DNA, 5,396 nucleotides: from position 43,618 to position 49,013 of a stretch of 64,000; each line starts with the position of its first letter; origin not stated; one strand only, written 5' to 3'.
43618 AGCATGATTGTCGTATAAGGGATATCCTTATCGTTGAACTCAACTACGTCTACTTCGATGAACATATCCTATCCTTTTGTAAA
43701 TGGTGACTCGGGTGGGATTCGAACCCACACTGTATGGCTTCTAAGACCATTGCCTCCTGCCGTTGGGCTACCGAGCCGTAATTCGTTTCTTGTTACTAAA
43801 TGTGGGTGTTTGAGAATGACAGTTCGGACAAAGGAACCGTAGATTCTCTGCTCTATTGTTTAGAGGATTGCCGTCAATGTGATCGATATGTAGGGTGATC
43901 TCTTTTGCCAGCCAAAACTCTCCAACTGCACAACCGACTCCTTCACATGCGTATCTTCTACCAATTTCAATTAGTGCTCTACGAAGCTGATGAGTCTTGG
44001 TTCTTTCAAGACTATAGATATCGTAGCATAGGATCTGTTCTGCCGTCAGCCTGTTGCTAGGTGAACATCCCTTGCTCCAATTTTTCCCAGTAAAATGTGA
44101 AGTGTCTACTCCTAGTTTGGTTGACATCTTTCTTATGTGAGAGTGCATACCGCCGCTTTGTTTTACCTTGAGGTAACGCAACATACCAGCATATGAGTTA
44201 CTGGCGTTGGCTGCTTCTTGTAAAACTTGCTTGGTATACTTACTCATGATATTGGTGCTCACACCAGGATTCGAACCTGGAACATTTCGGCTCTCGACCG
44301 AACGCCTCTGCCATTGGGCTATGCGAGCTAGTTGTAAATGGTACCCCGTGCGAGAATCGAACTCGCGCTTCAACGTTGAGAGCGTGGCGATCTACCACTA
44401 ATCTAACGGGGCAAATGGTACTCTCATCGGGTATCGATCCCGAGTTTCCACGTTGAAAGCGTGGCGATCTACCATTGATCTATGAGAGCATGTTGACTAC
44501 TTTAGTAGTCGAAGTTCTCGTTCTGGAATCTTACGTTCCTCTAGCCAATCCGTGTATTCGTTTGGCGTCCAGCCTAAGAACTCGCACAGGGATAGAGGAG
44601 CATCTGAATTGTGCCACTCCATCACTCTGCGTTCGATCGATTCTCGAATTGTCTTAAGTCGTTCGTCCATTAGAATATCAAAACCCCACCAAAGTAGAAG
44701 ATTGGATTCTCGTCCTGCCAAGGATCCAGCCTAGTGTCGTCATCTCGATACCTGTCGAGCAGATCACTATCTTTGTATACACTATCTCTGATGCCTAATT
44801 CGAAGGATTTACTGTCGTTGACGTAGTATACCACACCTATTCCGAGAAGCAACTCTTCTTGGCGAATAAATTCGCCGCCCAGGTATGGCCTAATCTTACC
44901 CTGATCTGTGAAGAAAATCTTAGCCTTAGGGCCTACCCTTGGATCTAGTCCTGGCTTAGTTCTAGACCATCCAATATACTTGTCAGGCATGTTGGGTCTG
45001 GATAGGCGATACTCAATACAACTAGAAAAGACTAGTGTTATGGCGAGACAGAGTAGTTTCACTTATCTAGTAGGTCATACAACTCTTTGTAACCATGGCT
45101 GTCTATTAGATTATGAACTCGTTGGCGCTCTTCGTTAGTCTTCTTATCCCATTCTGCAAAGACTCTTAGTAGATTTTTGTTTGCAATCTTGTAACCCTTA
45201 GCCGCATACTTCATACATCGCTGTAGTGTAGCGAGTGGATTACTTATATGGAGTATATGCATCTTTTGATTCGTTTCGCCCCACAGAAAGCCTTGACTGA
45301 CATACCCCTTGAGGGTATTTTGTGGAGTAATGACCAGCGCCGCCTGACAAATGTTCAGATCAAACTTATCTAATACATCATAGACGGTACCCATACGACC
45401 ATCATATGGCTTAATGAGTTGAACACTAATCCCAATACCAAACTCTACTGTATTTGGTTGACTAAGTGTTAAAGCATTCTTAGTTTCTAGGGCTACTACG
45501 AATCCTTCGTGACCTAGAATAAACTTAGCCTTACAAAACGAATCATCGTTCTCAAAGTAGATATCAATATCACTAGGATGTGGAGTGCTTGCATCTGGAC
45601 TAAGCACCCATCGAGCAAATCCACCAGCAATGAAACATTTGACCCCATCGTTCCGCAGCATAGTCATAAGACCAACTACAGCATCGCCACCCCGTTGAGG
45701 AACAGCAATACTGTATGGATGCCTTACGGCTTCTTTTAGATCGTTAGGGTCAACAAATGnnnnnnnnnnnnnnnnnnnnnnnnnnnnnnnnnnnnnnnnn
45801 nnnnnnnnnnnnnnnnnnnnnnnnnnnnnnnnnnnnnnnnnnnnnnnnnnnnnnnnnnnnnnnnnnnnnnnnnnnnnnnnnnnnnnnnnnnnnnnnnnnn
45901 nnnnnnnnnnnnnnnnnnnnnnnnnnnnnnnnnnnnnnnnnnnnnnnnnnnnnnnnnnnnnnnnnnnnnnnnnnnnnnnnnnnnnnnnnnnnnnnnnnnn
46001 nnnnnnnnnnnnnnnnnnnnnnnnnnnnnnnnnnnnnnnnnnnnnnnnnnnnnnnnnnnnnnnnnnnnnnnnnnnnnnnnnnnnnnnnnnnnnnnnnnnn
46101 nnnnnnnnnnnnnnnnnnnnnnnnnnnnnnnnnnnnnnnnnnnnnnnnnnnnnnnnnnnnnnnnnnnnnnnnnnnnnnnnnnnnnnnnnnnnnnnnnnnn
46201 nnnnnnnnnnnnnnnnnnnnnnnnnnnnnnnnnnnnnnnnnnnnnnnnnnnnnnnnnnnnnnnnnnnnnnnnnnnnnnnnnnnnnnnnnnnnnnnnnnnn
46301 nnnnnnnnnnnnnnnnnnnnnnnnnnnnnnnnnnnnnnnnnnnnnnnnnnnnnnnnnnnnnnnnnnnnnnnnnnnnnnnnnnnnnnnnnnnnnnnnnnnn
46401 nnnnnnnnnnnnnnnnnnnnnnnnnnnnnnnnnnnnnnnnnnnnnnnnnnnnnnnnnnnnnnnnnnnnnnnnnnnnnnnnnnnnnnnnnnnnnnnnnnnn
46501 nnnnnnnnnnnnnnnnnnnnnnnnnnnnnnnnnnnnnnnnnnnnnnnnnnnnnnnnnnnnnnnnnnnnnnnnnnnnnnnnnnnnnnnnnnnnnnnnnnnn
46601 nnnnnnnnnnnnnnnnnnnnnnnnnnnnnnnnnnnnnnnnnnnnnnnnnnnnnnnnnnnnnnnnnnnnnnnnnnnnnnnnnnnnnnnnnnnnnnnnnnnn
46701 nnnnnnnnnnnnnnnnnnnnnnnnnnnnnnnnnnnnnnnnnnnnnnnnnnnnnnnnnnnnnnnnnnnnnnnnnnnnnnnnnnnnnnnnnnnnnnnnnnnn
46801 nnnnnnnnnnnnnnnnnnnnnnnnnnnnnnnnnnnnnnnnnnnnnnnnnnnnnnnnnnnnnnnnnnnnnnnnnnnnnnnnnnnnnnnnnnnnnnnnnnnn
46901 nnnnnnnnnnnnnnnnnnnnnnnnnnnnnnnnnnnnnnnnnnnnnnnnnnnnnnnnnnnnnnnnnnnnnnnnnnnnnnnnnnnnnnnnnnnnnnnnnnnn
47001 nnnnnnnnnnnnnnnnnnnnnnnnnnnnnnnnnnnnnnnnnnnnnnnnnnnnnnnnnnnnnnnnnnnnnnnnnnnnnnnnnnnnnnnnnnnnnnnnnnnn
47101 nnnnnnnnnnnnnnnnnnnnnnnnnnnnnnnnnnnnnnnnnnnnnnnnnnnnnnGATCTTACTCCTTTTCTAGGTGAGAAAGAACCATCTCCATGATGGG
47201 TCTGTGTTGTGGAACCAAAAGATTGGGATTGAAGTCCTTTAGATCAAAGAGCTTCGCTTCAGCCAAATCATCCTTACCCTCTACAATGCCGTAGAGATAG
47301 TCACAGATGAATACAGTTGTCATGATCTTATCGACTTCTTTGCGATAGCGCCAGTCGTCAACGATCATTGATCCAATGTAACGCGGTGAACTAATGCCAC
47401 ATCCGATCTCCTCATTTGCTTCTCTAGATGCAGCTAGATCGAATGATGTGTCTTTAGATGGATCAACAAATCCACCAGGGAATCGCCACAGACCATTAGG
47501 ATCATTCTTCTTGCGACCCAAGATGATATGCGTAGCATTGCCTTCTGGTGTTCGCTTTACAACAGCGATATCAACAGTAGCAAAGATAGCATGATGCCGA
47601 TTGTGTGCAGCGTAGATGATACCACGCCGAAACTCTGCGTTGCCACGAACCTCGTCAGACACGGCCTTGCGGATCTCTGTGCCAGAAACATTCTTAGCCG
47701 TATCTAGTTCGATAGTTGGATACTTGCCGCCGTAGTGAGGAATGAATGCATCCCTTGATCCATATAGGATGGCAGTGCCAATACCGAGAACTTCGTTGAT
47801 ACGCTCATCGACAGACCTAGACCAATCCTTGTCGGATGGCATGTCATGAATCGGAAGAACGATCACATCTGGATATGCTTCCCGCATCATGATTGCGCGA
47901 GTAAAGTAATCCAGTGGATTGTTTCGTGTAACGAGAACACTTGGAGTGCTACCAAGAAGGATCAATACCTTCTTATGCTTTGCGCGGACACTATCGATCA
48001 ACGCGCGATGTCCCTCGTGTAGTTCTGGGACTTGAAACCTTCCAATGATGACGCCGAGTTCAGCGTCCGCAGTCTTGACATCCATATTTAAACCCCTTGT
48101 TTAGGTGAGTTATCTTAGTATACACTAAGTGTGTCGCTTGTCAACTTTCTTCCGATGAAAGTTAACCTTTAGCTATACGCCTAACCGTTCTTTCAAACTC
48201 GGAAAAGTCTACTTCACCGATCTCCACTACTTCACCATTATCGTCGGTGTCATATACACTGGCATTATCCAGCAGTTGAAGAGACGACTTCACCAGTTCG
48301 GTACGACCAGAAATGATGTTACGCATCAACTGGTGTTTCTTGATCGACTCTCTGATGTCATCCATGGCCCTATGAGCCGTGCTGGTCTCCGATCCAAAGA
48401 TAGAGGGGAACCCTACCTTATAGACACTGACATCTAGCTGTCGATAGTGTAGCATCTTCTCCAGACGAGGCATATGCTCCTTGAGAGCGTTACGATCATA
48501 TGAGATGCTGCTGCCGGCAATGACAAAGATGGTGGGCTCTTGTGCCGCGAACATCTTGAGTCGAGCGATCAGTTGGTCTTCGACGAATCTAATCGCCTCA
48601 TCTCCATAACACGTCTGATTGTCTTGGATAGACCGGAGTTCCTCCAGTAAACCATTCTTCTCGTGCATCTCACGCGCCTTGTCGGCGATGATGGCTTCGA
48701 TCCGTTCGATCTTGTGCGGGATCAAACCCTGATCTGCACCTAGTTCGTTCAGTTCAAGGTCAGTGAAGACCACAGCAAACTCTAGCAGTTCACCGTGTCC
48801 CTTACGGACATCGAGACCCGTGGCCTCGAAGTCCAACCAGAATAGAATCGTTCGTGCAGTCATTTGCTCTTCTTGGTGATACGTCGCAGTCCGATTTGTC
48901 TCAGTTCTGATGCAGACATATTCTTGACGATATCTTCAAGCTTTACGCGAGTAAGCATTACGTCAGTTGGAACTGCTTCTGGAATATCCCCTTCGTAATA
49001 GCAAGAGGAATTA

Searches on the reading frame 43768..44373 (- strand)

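Call 73: search_protein_families(library=pfam, proteins=[window:43768-44373:-], max_evalue=0.001)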
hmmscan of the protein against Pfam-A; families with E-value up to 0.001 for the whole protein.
window:43768-44373:- (201 aa): 1 family
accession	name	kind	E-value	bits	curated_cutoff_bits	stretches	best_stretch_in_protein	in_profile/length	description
PF13392.12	HNH_3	-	1.9e-06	27.8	24.8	1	161-180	19-38/46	HNH endonuclease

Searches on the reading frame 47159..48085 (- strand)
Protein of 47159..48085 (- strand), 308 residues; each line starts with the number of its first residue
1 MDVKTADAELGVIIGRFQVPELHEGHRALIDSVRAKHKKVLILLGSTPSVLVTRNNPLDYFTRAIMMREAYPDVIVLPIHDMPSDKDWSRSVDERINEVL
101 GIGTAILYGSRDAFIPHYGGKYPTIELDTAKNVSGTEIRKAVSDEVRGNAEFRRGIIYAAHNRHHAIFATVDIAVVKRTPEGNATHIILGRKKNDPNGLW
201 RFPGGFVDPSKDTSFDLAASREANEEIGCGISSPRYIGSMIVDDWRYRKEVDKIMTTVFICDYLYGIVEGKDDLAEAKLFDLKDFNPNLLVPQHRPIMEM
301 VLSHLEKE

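Call 34: search_protein_families(library=phrogs, proteins=[window:47159-48085:-], max_evalue=0.001)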
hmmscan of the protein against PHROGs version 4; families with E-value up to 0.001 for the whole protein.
window:47159-48085:- (308 aa): 3 families
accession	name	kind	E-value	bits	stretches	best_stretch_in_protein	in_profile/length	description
phrog_395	-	other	1.2e-12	49.3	1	4-156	7-177/373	cytidyltransferase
phrog_3041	-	other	1.3e-06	28.1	1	10-169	52-225/678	cytidyltransferase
phrog_1198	-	other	2.6e-05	25.1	1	162-295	32-160/253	MutT/NUDIX hydrolase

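Call 41: search_protein_families(library=pfam, proteins=[window:47159-48085:-], max_evalue=0.001)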
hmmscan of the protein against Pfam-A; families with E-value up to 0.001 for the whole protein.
window:47159-48085:- (308 aa): 1 family
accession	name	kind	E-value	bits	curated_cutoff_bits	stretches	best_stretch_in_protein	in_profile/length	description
PF00293.34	NUDIX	-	2.3e-12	47.5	21.1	1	174-299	7-132/134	NUDIX domain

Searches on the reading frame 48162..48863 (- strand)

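Call 34: search_protein_families(library=phrogs, proteins=[window:48162-48863:-], max_evalue=0.001)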
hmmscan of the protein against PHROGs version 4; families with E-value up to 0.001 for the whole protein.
window:48162-48863:- (233 aa): 1 family
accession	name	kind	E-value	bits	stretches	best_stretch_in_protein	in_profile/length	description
phrog_192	-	DNA, RNA and nucleotide metabolism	4.5e-14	53.6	1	4-195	105-285/397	DNA polymerase exonuclease subunit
